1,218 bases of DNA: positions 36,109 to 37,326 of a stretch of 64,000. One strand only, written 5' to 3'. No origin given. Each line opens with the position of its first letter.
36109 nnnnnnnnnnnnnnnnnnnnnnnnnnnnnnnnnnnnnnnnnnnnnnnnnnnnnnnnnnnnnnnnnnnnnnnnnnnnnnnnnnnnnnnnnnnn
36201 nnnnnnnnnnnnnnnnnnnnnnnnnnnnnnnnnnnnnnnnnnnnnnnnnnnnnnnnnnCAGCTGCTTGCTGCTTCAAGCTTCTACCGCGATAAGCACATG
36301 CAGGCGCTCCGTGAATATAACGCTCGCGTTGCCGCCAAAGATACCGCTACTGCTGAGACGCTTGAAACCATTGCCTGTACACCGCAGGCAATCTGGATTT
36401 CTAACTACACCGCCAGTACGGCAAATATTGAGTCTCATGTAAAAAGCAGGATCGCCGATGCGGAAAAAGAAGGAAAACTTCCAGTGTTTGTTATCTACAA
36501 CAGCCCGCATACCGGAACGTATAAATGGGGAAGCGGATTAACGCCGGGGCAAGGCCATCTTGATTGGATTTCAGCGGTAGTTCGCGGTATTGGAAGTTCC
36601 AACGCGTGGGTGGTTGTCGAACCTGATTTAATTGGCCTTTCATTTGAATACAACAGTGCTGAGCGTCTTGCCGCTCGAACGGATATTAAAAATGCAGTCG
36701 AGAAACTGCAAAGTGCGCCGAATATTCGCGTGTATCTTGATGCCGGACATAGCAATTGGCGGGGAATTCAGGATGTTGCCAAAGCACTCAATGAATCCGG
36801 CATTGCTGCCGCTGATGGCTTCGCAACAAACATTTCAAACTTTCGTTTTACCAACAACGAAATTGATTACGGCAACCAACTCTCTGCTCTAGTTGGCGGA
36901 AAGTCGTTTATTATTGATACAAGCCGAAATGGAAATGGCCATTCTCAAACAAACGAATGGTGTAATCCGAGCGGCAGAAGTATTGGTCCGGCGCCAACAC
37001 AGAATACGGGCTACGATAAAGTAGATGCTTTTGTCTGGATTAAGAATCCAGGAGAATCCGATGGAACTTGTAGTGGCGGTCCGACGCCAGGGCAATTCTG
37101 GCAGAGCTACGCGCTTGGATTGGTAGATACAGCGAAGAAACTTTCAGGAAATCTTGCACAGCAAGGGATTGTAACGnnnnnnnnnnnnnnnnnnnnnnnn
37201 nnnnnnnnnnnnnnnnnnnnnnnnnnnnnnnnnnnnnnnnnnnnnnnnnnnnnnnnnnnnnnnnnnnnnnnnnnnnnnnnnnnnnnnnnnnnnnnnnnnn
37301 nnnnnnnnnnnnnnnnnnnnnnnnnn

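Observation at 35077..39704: Two convergent secreted proteins both ending in peptidoglycan-binding-like domains: a GH6-type hydrolase and an acidic Asp/Cys tandem-repeat protein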

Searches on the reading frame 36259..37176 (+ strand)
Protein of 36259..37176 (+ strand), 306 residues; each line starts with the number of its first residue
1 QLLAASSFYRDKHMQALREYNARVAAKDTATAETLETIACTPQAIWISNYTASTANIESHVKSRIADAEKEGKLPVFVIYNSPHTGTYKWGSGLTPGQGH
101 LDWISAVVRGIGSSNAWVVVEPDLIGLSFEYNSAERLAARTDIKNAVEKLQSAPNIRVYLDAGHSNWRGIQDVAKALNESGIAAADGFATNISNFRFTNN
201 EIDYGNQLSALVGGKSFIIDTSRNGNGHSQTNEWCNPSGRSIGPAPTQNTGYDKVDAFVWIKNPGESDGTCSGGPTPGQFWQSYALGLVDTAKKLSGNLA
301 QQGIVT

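Call 12: find_homologous_proteins(query=window:36259-37176:+, max_evalue=1e-10)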
Query window:36259-37176:+ (306 aa): 2645 proteins with E <= 1e-10 among 6408 candidates; the best 120 are listed.
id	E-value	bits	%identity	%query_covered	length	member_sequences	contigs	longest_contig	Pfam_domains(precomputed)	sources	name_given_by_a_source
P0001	1.9e-98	348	53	99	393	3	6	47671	PF01341.24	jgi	jgi:endoglucanase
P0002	1.6e-96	341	52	99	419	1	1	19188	PF01341.24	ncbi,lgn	-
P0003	8.2e-82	293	47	95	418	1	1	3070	PF01341.24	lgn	-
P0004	2.5e-81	291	47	95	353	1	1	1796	PF01341.24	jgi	-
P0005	4.4e-80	287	48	94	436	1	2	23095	PF01341.24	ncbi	-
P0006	6.2e-78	280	48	95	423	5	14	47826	PF01341.24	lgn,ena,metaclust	metaclust:\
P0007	6.4e-77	277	47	95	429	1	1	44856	PF01341.24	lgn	-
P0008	3.9e-75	271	46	95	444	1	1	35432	PF01341.24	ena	-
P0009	4.6e-75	271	45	94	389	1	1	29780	PF01341.24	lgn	-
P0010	7.7e-75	270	46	96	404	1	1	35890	PF01341.24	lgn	-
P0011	2.1e-74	269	44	94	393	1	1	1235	PF01341.24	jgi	jgi:endoglucanase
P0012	2.2e-74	269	44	94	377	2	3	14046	PF01341.24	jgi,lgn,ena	-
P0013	2.3e-74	269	46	92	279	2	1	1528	PF01341.24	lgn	-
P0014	2.0e-73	265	43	94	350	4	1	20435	PF01341.24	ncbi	ncbi:MAG TPA: glycoside hydrolase family 6 protein [Candidatus Paceibacterota bacterium]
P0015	2.1e-73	265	45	95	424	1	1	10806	PF01341.24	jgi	jgi:endoglucanase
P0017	1.4e-72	263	43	95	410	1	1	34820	PF01341.24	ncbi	-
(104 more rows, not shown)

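Call 15: find_encoding_contigs(protein=P0001, flank=10000, max_places=2)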
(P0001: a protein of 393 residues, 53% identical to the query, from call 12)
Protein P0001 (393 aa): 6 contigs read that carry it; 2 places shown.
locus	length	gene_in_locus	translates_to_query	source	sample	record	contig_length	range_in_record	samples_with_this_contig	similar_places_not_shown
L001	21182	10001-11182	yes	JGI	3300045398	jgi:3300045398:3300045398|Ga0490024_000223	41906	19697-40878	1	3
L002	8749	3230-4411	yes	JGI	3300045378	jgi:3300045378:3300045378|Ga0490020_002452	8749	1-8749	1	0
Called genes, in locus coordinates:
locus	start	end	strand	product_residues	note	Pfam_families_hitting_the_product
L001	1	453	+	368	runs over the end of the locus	PF02646:RmuC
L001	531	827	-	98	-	-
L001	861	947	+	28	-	-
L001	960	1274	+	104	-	PF00829:Ribosomal_L21p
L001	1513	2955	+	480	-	PF13506:Glyco_transf_21 (weak), PF00535:Glycos_transf_2 (weak), PF13641:Glyco_tranf_2_3, PF13632:Glyco_trans_2_3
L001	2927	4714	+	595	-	-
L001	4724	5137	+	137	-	PF04138:GtrA_DPMS_TM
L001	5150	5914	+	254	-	PF00535:Glycos_transf_2, PF10111:Glyco_tranf_2_2 (weak), PF13641:Glyco_tranf_2_3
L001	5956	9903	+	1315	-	PF07995:GSDH, PF00801:PKD, PF18911:PKD_4, PF00630:Filamin (faint), PF07705:CARDB (faint), PF18368:Ig_GlcNase (faint), PF13385:Laminin_G_3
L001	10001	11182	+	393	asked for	PF01341:Glyco_hydro_6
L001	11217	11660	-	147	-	-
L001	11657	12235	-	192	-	PF21176:RecR_HhH (weak), PF01751:Toprim (weak), PF13662:Toprim_4 (weak), PF21175:RecR_C (weak)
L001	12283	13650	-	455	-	PF00772:DnaB, PF03796:DnaB_C, PF13481:AAA_25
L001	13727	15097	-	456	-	PF01406:tRNA-synt_1e, PF00133:tRNA-synt_1 (weak), PF09334:tRNA-synt_1g (weak)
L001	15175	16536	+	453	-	PF22694:CtpB_N-like (weak), PF00595:PDZ, PF13180:PDZ_2, PF17820:PDZ_6, PF03572:Peptidase_S41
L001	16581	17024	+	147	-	PF01281:Ribosomal_L9_N, PF03948:Ribosomal_L9_C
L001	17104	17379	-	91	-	PF01016:Ribosomal_L27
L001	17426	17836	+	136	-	PF02805:Ada_Zn_binding (faint)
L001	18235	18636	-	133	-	PF07681:DoxX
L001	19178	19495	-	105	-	-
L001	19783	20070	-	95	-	-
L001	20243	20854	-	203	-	PF13489:Methyltransf_23, PF01209:Ubie_methyltran, PF08241:Methyltransf_11, PF08242:Methyltransf_12, PF13649:Methyltransf_25, PF13847:Methyltransf_31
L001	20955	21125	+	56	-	-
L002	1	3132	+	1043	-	?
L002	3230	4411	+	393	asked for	PF01341:Glyco_hydro_6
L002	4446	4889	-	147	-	-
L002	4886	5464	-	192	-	PF21176:RecR_HhH (weak), PF01751:Toprim (weak), PF13662:Toprim_4 (weak), PF21175:RecR_C (weak)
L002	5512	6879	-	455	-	PF00772:DnaB, PF03796:DnaB_C, PF13481:AAA_25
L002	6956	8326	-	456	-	PF01406:tRNA-synt_1e, PF00133:tRNA-synt_1 (weak), PF09334:tRNA-synt_1g (weak)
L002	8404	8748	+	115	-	?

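Call 16: find_encoding_contigs(protein=P0006, flank=10000, max_places=2)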
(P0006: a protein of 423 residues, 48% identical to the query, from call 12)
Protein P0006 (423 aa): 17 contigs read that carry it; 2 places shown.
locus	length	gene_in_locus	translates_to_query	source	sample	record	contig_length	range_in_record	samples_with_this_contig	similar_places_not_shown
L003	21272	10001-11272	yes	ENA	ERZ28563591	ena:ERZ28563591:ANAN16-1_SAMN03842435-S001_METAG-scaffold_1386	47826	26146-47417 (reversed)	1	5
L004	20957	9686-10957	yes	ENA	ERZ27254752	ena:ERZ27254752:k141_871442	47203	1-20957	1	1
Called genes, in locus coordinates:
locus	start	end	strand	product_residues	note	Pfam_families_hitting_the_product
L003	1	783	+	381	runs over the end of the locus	PF01817:CM_2, PF01209:Ubie_methyltran (weak), PF13489:Methyltransf_23, PF08241:Methyltransf_11, PF08242:Methyltransf_12, PF13649:Methyltransf_25, PF13847:Methyltransf_31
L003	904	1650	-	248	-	PF24827:AstE_AspA_cat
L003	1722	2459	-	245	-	-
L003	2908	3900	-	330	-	PF00579:tRNA-synt_1b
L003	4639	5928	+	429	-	PF04542:Sigma70_r2, PF04545:Sigma70_r4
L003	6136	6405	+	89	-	-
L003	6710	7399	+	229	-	PF06123:CreD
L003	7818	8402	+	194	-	PF13302:Acetyltransf_3, PF13420:Acetyltransf_4, PF13523:Acetyltransf_8, PF00583:Acetyltransf_1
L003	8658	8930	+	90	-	-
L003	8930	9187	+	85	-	PF05016:ParE_toxin, PF15738:YafQ_toxin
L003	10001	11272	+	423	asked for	PF01341:Glyco_hydro_6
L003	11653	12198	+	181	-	PF13023:HD_3, PF12917:YfbR-like, PF01966:HD (weak)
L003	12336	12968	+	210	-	-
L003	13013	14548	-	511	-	-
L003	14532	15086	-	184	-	PF04542:Sigma70_r2, PF08281:Sigma70_r4_2, PF04545:Sigma70_r4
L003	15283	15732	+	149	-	-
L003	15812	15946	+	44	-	-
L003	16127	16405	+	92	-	-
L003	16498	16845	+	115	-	-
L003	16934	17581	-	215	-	PF00702:Hydrolase, PF13419:HAD_2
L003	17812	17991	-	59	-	-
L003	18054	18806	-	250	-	PF00106:adh_short, PF08659:KR, PF13561:adh_short_C2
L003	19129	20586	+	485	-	-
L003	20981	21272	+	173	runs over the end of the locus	PF24838:8xMP (weak)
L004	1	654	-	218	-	?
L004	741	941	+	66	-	PF12728:HTH_17, PF00376:MerR (weak), PF13411:MerR_1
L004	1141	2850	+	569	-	PF01555:N6_N4_Mtase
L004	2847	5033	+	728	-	PF00270:DEAD, PF04851:ResIII, PF18766:SWI2_SNF2 (weak)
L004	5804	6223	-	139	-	-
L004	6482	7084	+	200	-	PF06123:CreD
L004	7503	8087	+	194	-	PF13302:Acetyltransf_3, PF13420:Acetyltransf_4, PF13523:Acetyltransf_8, PF00583:Acetyltransf_1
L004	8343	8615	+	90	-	-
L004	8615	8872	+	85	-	PF05016:ParE_toxin, PF15738:YafQ_toxin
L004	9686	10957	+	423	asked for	PF01341:Glyco_hydro_6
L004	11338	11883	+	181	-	PF13023:HD_3, PF12917:YfbR-like, PF01966:HD (weak)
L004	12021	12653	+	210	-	-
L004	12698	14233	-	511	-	-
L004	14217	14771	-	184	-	PF04542:Sigma70_r2, PF08281:Sigma70_r4_2, PF04545:Sigma70_r4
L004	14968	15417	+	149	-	-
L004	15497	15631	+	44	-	-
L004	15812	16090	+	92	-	-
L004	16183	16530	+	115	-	-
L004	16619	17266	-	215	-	PF00702:Hydrolase, PF13419:HAD_2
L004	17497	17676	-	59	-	-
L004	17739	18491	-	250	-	PF00106:adh_short, PF08659:KR, PF13561:adh_short_C2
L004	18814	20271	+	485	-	-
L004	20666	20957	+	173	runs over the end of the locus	PF24838:8xMP (weak)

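Call 17: find_encoding_contigs(protein=P0007, flank=10000, max_places=2)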
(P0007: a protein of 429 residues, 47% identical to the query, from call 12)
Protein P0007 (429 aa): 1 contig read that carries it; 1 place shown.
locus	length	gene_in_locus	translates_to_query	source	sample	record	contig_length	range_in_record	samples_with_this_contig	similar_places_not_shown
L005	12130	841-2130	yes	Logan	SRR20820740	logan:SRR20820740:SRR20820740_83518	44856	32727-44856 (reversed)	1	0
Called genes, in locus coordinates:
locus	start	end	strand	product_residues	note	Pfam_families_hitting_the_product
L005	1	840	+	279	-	?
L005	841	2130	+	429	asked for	PF01341:Glyco_hydro_6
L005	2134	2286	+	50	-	-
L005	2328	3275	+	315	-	PF00579:tRNA-synt_1b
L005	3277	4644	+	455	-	PF01336:tRNA_anti-codon, PF00152:tRNA-synt_2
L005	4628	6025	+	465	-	PF02789:Peptidase_M17_N, PF00883:Peptidase_M17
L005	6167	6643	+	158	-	-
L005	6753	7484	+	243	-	PF02616:SMC_ScpA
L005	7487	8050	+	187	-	PF04079:SMC_ScpB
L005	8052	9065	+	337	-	PF00768:Peptidase_S11, PF13354:Beta-lactamase2 (weak)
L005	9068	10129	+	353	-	PF00953:Glycos_transf_4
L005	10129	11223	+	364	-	PF01098:FTSW_RODA_SPOVE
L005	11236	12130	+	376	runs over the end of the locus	PF03033:Glyco_transf_28, PF04101:Glyco_tran_28_C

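Call 18: find_encoding_contigs(protein=P0002, flank=10000, max_places=1)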
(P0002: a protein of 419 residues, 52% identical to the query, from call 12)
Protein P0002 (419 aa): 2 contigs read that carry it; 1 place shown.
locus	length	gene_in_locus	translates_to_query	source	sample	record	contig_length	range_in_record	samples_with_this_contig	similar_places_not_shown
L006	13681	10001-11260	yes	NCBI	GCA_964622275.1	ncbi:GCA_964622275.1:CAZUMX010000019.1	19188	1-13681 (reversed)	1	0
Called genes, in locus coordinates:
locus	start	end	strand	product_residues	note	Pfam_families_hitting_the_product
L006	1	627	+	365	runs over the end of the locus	PF02646:RmuC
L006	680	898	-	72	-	-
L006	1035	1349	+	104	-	PF00829:Ribosomal_L21p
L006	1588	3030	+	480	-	PF13506:Glyco_transf_21 (weak), PF00535:Glycos_transf_2 (weak), PF13641:Glyco_tranf_2_3, PF13632:Glyco_trans_2_3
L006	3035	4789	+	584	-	-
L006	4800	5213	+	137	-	PF04138:GtrA_DPMS_TM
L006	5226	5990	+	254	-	PF00535:Glycos_transf_2, PF10111:Glyco_tranf_2_2 (weak), PF13641:Glyco_tranf_2_3 (weak)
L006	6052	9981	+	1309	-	PF07995:GSDH, PF00801:PKD, PF18911:PKD_4, PF18368:Ig_GlcNase (faint), PF00630:Filamin (faint), PF07705:CARDB (faint), PF13385:Laminin_G_3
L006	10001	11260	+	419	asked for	PF01341:Glyco_hydro_6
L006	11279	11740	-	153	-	-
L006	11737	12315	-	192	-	PF01751:Toprim (weak), PF13662:Toprim_4, PF21175:RecR_C (weak)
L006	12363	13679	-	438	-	?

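Call 19: find_encoding_contigs(protein=P0005, flank=10000, max_places=1)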
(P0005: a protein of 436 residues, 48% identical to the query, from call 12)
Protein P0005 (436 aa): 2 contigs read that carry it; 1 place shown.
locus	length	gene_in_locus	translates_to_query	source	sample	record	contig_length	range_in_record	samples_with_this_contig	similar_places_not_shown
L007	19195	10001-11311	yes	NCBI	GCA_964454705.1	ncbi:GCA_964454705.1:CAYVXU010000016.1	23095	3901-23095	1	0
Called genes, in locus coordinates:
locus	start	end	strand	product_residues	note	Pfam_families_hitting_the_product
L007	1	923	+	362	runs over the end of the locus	-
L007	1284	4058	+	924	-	PF16158:N_BRCA1_IG (weak), PF07691:PA14 (faint)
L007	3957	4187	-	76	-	-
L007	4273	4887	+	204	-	PF01726:LexA_DNA_bind, PF12802:MarR_2 (faint), PF13730:HTH_36 (weak), PF00717:Peptidase_S24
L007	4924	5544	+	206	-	-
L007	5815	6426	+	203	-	-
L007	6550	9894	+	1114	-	PF07995:GSDH, PF22352:K319L-like_PKD (faint), PF00801:PKD, PF17957:Big_7 (faint), PF18911:PKD_4, PF07691:PA14, PF07705:CARDB (faint), PF28202:SlaA-like (faint)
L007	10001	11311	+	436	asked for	PF01341:Glyco_hydro_6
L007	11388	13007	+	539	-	PF13506:Glyco_transf_21, PF00535:Glycos_transf_2, PF13641:Glyco_tranf_2_3, PF13632:Glyco_trans_2_3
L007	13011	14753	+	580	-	-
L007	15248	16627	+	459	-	PF00092:VWA, PF13519:VWA_2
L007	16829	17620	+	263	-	-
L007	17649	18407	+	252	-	-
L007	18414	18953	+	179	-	-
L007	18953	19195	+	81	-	?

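Call 20: find_encoding_contigs(protein=P0017, flank=10000, max_places=1)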
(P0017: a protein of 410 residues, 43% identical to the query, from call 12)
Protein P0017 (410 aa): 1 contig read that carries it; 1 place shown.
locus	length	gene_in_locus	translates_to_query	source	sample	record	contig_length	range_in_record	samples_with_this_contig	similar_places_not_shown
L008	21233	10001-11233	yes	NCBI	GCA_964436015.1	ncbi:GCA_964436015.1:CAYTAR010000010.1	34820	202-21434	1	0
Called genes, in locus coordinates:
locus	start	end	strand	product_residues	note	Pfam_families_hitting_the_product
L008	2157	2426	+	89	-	-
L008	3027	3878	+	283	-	-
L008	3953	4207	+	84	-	-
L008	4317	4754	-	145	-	-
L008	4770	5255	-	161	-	PF00011:HSP20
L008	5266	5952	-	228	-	PF13367:PrsW-protease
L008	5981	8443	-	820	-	PF00133:tRNA-synt_1, PF09334:tRNA-synt_1g, PF13603:tRNA-synt_1_2 (faint), PF00133:tRNA-synt_1, PF08264:Anticodon_1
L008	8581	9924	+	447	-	-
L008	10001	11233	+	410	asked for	PF01341:Glyco_hydro_6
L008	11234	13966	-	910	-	PF02366:PMT (weak), PF13231:PMT_2, PF01270:Glyco_hydro_8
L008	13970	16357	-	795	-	PF00535:Glycos_transf_2, PF13506:Glyco_transf_21 (faint), PF00535:Glycos_transf_2 (weak), PF13641:Glyco_tranf_2_3, PF13632:Glyco_trans_2_3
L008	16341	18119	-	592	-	PF04138:GtrA_DPMS_TM, PF07992:Pyr_redox_2 (weak), PF03486:HI0933_like (faint), PF00070:Pyr_redox (faint), PF01266:DAO, PF01593:Amino_oxidase, PF12831:FAD_oxidored (weak), PF13450:NAD_binding_8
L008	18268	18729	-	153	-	PF01467:CTP_transf_like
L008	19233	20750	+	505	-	-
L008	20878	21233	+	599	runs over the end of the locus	-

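Call 21: find_encoding_contigs(protein=P0009, flank=10000, max_places=1)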
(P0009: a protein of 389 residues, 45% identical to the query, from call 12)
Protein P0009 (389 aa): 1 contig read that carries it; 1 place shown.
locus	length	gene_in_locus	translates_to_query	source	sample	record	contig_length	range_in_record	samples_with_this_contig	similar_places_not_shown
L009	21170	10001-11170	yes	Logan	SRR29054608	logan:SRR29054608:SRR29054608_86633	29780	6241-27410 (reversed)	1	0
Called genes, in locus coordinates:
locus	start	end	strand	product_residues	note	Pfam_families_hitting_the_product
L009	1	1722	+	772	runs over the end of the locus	PF00535:Glycos_transf_2, PF10111:Glyco_tranf_2_2, PF13641:Glyco_tranf_2_3, PF13506:Glyco_transf_21 (weak), PF00535:Glycos_transf_2, PF13641:Glyco_tranf_2_3, PF13632:Glyco_trans_2_3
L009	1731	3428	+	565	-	PF13231:PMT_2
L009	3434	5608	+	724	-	PF00535:Glycos_transf_2, PF13641:Glyco_tranf_2_3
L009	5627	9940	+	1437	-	PF07995:GSDH, PF07705:CARDB (faint), PF00801:PKD, PF18911:PKD_4, PF13385:Laminin_G_3, PF17957:Big_7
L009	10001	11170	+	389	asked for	PF01341:Glyco_hydro_6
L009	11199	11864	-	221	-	PF01522:Polysacc_deac_1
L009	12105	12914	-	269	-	PF01467:CTP_transf_like, PF01050:MannoseP_isomer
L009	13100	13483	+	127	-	PF00076:RRM_1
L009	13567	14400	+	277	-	PF03602:Cons_hypoth95 (weak), PF05175:MTS (weak)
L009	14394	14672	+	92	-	-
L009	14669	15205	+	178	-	PF03703:bPH_2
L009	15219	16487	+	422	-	PF01409:tRNA-synt_2d (weak), PF13393:tRNA-synt_His, PF00587:tRNA-synt_2b, PF03129:HGTP_anticodon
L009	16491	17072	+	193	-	PF13482:RNase_H_2 (weak), PF10108:DNA_pol_B_exo2 (faint)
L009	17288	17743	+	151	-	-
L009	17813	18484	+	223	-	PF13462:Thioredoxin_4, PF01323:DSBA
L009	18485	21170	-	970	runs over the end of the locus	PF00580:UvrD-helicase, PF01443:Viral_helicase1 (faint), PF13245:AAA_19, PF13361:UvrD_C, PF13538:UvrD_C_2 (faint), PF12705:PDDEXK_1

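Call 33: find_related_loci(query=A1, collection=genome_contigs, flank=10000)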
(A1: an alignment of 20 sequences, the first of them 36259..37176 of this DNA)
Query A1 (306 aa) in genome_contigs; peptide patterns used: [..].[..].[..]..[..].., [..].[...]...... (x = any residue, [..] = any of these).
600 stretches matched a pattern (row limit reached: there are more); 595 encode a relative of the query (tblastn E <= 1e-3); the best 80 are kept; 80 distinct loci.
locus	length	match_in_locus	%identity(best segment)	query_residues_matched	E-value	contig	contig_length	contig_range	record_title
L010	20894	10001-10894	56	2-305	3e-117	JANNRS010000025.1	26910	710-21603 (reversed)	MAG: Candidatus Paceibacterota bacterium isolate SOY_31_metabat_326 SOY_31_k141_2373299, whole genome shotgun sequence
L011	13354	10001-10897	52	2-305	8e-102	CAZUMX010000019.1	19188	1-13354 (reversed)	MAG TPA_asm: uncultured Candidatus Saccharibacteria bacterium isolate SRP278252_co2_168 genome assembly, contig: NODE_58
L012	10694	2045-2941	53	2-305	4e-97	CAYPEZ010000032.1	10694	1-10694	MAG TPA_asm: uncultured Candidatus Saccharibacteria bacterium isolate SRP257259_co1_388 genome assembly, contig: NODE_91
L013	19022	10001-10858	44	5-292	6e-72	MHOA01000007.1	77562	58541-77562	MAG: Candidatus Ryanbacteria bacterium RIFCSPLOWO2_12_FULL_44_26 rifcsplowo2_12_scaffold_279, whole genome shotgun seque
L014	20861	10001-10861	44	3-288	2e-68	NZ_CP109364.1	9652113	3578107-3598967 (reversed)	Kitasatospora sp. NBC_01560 chromosome, complete genome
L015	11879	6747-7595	43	6-296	5e-68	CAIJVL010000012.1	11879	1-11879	Candidatus Adlerbacteria bacterium isolate T7-022_bin-222 genome assembly, contig: bin-222:12/69, whole genome shotgun s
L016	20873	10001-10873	42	3-292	2e-67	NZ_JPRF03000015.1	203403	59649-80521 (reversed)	Kitasatospora aureofaciens strain ATCC 10762 contig_14, whole genome shotgun sequence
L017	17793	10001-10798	43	20-288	6e-67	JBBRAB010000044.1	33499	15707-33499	MAG: Polyangiales bacterium isolate Co_metawrap_2271 Cmw_2271_k141_23364794_length_33499_cov_16.9962, whole genome shotg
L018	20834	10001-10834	44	2-289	7e-67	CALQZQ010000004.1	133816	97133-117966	MAG: Candidatus Peribacteria bacterium isolate MaH-04nov19-42 genome assembly, contig: MaH-04nov19-C124, whole genome sh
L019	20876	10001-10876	42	3-293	8e-66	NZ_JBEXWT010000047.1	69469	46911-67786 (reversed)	Kitasatospora sp. NPDC005856 NPDC005856_8_E8.ctg-0047, whole genome shotgun sequence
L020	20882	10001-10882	41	1-293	1e-65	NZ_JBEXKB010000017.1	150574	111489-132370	Kitasatospora sp. NPDC004669 NPDC004669_8_G11.ctg-0017, whole genome shotgun sequence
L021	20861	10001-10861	42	3-288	2e-65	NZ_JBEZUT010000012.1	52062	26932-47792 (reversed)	Kitasatospora sp. NPDC036755 NPDC036755_150_E10.ctg-0012, whole genome shotgun sequence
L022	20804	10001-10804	46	30-293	3e-65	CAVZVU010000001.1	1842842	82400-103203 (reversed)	MAG: uncultured proteobacterium isolate MFD02134.bin.2.219 genome assembly, contig: contig_1513, whole genome shotgun se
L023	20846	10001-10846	41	6-292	3e-65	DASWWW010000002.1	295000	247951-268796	MAG TPA_asm: Candidatus Paceibacterota bacterium isolate SMAG_U3666 k141_606156, whole genome shotgun sequence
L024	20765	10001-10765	43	30-288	2e-64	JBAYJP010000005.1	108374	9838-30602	MAG: Candidatus Magasanikiibacteriota bacterium isolate SO_2016_GW1_59 scaffold00417_OW334_2016, whole genome shotgun se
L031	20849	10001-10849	41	3-292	5e-63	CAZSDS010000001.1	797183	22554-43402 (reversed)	MAG TPA_asm: uncultured Candidatus Saccharibacteria bacterium isolate SRP144015_co1_51 genome assembly, contig: NODE_1_l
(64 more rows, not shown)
